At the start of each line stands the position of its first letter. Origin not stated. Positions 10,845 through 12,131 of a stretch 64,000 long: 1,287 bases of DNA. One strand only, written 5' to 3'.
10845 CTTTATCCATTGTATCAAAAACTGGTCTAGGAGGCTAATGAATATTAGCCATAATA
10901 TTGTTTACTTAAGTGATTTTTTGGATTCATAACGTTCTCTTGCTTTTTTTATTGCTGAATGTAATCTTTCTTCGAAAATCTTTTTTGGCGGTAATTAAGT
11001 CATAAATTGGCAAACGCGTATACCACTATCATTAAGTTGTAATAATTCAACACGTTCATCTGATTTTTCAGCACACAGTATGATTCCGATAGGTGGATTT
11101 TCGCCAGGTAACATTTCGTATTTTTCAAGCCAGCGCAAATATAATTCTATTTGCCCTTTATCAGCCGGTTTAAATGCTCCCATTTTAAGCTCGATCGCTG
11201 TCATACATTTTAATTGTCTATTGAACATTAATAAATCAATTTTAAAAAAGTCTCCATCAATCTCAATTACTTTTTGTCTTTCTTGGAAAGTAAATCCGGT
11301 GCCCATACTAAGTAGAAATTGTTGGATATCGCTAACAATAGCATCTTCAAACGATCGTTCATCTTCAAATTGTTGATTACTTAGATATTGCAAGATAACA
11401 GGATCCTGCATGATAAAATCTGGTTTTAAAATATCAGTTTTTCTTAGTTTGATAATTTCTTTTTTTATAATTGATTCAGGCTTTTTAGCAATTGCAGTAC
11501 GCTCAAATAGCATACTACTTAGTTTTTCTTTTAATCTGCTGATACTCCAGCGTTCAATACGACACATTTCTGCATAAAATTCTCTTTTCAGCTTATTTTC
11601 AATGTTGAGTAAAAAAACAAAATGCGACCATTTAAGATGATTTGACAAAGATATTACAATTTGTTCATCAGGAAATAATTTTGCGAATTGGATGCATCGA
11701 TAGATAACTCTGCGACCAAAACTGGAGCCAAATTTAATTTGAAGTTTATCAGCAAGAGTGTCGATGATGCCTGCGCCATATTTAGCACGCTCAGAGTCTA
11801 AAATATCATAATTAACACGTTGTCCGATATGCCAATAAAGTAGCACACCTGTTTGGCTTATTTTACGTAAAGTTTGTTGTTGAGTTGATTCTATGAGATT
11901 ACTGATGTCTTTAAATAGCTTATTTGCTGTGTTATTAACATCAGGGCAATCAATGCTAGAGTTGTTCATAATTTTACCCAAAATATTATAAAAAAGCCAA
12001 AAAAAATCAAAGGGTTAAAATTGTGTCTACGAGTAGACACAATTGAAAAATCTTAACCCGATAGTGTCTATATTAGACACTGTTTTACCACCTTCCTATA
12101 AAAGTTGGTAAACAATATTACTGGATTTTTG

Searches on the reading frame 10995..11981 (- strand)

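Call 38: search_protein_families(library=pfam, proteins=[window:10995-11981:-], max_evalue=0.0001)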
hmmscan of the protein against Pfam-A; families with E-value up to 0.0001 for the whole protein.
window:10995-11981:- (328 aa): 2 families
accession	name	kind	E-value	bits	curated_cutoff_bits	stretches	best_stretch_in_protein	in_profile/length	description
PF17761.7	DUF1016_N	-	1.4e-38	132.5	32.8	1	25-161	1-137/137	DUF1016 N-terminal domain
PF06250.17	YhcG_C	-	3.3e-36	125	32.5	1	190-325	3-139/157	YhcG PDDEXK nuclease domain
